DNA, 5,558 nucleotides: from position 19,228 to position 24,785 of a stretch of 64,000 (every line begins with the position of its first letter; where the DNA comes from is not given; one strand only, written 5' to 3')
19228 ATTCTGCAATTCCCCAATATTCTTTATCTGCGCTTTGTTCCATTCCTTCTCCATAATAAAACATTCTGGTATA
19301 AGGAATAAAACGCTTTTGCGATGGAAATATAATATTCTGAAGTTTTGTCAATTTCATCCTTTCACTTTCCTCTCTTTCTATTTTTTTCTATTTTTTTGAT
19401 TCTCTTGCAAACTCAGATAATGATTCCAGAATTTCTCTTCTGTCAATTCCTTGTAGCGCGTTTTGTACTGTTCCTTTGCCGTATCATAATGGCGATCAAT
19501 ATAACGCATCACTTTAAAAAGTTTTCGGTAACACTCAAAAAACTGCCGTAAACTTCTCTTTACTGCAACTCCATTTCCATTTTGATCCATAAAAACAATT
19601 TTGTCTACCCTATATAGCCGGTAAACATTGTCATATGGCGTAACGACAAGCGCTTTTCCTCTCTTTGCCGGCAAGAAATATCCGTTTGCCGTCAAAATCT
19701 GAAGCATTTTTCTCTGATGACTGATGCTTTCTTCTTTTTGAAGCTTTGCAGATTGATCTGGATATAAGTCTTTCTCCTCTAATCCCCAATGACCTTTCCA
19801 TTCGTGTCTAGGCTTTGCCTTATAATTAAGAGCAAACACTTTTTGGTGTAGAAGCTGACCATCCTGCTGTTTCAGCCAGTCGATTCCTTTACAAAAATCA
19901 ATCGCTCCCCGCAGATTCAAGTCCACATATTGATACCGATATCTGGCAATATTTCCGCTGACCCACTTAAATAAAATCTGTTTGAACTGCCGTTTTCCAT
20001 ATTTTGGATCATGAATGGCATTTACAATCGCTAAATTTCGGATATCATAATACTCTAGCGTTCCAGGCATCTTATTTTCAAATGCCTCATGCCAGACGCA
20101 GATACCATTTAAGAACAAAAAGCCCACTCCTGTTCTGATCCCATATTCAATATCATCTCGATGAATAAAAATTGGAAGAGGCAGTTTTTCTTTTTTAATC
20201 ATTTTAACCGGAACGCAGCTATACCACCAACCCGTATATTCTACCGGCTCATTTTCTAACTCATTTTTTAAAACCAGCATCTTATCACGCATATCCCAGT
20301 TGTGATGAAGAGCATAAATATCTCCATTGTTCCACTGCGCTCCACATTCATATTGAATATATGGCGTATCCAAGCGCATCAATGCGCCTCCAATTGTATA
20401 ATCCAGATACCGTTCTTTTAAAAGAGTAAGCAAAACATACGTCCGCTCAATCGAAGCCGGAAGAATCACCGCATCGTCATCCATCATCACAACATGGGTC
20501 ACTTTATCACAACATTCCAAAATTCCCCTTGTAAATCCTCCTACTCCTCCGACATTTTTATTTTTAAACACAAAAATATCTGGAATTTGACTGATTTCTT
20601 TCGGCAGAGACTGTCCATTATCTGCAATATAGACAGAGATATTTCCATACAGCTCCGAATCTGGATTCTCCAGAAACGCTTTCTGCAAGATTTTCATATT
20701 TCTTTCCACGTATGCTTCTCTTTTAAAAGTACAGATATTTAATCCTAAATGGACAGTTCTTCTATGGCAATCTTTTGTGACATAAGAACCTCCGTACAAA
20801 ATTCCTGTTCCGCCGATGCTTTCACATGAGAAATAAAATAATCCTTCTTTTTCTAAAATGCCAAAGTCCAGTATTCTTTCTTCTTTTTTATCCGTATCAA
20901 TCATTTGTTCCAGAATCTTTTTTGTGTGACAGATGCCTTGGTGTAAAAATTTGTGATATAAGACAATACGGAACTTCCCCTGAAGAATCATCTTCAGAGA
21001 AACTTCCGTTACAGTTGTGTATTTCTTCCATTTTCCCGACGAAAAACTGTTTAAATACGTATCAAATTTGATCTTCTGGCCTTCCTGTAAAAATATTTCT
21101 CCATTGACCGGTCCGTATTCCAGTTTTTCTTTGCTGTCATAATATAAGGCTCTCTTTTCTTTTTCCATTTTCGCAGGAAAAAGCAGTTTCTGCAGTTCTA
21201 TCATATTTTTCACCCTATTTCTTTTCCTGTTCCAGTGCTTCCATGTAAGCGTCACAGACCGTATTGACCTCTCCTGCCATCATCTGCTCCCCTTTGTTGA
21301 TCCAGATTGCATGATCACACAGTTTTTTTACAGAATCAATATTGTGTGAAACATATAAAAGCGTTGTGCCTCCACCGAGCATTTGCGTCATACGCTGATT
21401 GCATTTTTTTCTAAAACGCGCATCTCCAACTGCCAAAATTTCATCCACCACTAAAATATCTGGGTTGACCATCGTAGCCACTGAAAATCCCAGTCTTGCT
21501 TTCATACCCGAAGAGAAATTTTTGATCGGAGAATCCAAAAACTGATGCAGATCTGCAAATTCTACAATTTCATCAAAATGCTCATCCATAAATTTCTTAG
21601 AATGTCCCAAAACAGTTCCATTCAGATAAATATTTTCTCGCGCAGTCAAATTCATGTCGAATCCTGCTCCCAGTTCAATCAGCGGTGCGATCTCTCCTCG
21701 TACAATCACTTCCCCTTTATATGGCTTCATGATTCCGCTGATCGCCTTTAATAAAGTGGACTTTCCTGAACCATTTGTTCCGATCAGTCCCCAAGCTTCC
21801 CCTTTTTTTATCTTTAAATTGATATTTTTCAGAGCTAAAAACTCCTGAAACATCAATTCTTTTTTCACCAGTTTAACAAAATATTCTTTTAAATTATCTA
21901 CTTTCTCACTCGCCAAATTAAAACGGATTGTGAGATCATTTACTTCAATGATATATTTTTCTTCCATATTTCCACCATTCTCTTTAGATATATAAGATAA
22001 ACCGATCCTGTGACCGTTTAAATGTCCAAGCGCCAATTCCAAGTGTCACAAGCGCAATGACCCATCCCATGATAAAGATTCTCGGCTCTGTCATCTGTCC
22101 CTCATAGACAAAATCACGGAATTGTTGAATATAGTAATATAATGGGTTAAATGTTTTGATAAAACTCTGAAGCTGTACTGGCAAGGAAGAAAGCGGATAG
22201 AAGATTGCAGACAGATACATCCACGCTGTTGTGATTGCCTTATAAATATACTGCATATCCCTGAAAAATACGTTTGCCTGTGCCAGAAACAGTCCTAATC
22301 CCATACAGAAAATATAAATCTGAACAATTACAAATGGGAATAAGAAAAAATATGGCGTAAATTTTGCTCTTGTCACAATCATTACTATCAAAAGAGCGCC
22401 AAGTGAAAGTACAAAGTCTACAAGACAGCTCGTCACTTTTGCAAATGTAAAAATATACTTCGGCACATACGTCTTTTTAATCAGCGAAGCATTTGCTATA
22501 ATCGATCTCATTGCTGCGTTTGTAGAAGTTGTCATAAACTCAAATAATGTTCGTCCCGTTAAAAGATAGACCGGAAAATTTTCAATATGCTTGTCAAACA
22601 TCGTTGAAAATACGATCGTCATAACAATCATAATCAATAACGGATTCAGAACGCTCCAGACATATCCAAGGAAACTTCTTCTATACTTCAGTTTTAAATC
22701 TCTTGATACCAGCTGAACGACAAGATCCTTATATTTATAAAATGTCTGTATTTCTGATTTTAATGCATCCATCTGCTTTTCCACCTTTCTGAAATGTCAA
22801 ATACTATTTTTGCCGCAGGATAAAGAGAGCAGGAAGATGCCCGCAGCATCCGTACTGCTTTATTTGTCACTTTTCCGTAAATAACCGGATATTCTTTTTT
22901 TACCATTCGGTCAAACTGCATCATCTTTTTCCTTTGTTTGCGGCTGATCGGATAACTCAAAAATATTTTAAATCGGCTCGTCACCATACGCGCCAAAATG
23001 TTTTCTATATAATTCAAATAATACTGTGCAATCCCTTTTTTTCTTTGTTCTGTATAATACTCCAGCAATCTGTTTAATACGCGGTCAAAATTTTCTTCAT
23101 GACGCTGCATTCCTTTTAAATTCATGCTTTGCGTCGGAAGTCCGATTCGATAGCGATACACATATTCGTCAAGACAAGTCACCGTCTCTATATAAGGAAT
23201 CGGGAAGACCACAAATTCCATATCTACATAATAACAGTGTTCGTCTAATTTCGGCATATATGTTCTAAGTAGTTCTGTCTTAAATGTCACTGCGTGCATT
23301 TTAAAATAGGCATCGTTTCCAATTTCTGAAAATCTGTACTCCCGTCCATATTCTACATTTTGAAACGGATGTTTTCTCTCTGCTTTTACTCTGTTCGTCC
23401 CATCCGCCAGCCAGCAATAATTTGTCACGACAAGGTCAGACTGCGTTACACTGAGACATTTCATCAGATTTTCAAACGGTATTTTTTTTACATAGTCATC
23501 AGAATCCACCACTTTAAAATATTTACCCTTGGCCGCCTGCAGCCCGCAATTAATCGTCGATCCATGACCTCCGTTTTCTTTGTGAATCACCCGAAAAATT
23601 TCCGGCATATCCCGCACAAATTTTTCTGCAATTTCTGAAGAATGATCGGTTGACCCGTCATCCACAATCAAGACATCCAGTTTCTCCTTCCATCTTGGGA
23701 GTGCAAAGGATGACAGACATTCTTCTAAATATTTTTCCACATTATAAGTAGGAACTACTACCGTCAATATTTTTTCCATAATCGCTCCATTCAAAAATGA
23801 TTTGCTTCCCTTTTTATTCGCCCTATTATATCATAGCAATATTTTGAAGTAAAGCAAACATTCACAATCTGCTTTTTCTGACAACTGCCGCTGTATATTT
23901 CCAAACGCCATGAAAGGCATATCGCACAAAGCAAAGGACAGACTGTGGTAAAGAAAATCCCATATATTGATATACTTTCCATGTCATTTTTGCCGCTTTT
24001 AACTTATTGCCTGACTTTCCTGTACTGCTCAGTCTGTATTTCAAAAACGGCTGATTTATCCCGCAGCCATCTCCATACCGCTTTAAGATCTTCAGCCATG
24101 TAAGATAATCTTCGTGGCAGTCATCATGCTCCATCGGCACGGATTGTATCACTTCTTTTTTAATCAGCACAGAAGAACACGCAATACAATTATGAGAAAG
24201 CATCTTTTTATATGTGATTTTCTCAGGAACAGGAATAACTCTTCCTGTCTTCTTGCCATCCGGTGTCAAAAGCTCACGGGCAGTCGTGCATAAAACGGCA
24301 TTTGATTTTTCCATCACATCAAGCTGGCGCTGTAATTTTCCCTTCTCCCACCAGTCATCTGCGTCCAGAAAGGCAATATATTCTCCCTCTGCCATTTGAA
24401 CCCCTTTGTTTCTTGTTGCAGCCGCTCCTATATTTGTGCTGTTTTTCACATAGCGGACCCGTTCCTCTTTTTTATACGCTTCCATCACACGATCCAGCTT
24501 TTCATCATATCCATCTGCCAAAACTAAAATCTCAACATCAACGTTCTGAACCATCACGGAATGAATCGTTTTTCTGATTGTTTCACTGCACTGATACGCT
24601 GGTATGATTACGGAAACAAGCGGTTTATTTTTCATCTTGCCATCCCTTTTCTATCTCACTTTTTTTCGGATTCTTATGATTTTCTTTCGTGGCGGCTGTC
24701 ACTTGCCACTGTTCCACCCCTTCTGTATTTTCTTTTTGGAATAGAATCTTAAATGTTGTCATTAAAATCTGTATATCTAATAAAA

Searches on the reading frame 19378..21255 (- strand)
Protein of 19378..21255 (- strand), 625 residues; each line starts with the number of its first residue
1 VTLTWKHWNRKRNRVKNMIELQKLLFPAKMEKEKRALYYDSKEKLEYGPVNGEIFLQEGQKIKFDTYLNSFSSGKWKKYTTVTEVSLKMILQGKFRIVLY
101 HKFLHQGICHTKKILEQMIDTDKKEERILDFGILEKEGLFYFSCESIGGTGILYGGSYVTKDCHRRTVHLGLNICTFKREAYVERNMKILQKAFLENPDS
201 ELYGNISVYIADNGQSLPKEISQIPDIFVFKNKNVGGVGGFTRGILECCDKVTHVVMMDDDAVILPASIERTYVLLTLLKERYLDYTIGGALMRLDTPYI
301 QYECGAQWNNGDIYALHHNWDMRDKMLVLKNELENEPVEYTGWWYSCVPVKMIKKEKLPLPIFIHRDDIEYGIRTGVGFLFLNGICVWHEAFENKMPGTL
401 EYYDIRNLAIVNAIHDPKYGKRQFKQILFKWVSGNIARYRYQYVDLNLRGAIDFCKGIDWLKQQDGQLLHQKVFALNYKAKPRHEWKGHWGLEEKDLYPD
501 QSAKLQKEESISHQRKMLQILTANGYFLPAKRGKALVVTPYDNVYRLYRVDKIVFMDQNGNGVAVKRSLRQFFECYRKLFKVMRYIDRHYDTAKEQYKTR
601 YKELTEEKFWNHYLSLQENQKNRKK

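Call 16: search_protein_families(library=pfam, proteins=[window:19378-21255:-], max_evalue=0.00001)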
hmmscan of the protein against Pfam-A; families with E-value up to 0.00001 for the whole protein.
window:19378-21255:- (625 aa): 1 family
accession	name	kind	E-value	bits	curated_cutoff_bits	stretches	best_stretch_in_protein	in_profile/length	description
PF17994.7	Glft2_N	-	2.5e-10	40.8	26.1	1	21-143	1-123/140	Galactofuranosyltransferase 2 N-terminal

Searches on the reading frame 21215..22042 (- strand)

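Call 16: search_protein_families(library=pfam, proteins=[window:21215-22042:-], max_evalue=0.00001)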
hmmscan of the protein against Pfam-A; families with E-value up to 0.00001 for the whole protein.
window:21215-22042:- (275 aa): 2 families
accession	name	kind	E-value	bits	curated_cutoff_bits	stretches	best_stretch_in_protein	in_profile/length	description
PF00005.33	ABC_tran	-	8.5e-24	85.1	25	1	71-202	1-135/137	ABC transporter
PF13555.12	AAA_29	-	5.7e-06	26.4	27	0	77-109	18-50/61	P-loop containing region of AAA domain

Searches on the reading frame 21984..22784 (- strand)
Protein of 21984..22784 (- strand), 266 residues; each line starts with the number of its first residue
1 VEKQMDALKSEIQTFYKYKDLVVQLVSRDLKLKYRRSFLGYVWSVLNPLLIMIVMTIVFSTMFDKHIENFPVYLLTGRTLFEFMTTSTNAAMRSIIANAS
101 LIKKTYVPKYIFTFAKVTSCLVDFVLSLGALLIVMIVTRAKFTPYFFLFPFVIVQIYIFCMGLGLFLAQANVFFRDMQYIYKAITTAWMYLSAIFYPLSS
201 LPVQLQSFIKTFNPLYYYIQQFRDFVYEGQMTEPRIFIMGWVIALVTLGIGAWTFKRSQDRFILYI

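Call 16: search_protein_families(library=pfam, proteins=[window:21984-22784:-], max_evalue=0.00001)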
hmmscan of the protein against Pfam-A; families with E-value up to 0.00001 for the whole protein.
window:21984-22784:- (266 aa): 1 family
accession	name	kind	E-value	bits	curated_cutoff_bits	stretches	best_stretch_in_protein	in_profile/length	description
PF01061.29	ABC2_membrane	-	3.5e-20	72.9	26.9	1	22-224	3-208/211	ABC-2 type transporter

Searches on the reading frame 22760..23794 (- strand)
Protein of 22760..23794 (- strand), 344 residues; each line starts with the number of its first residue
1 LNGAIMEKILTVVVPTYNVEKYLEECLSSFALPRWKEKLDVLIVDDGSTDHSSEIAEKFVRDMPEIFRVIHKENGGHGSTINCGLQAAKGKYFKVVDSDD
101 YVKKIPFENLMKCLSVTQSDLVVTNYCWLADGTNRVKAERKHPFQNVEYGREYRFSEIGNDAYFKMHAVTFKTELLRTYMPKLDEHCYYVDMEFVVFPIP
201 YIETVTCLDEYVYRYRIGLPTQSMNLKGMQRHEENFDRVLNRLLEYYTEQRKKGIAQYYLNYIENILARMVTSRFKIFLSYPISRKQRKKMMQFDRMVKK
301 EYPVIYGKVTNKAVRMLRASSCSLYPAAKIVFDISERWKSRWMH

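Call 16: search_protein_families(library=pfam, proteins=[window:22760-23794:-], max_evalue=0.00001)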
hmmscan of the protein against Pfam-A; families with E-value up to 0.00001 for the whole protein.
window:22760-23794:- (344 aa): 3 families
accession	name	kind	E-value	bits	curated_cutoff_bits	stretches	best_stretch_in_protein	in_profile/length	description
PF00535.33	Glycos_transf_2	-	3.7e-27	95.8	23.3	1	11-144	1-132/168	Glycosyl transferase family 2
PF13641.12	Glyco_tranf_2_3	-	2.5e-09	37.9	27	1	10-179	3-174/230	Glycosyltransferase like family 2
PF10111.15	Glyco_tranf_2_2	-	2.9e-06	27.4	27.3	1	11-115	1-107/276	Glycosyltransferase like family 2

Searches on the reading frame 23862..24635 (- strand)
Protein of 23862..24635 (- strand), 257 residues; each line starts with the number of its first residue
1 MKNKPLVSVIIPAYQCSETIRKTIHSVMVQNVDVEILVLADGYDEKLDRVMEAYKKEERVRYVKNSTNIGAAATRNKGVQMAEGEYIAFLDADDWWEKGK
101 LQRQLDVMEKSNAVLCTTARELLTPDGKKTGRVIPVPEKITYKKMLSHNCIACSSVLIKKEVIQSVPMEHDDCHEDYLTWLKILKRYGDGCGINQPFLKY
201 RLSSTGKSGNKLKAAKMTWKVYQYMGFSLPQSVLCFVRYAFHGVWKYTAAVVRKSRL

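Call 16: search_protein_families(library=pfam, proteins=[window:23862-24635:-], max_evalue=0.00001)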
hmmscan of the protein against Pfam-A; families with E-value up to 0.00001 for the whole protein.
window:23862-24635:- (257 aa): 3 families
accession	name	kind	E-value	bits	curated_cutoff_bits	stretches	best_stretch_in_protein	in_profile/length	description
PF00535.33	Glycos_transf_2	-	2.2e-29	103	23.3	1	8-131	1-128/168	Glycosyl transferase family 2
PF10111.15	Glyco_tranf_2_2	-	8.9e-14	52.1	27.3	1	8-110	1-108/276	Glycosyltransferase like family 2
PF13641.12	Glyco_tranf_2_3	-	1.5e-11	45.2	27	1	7-122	3-125/230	Glycosyltransferase like family 2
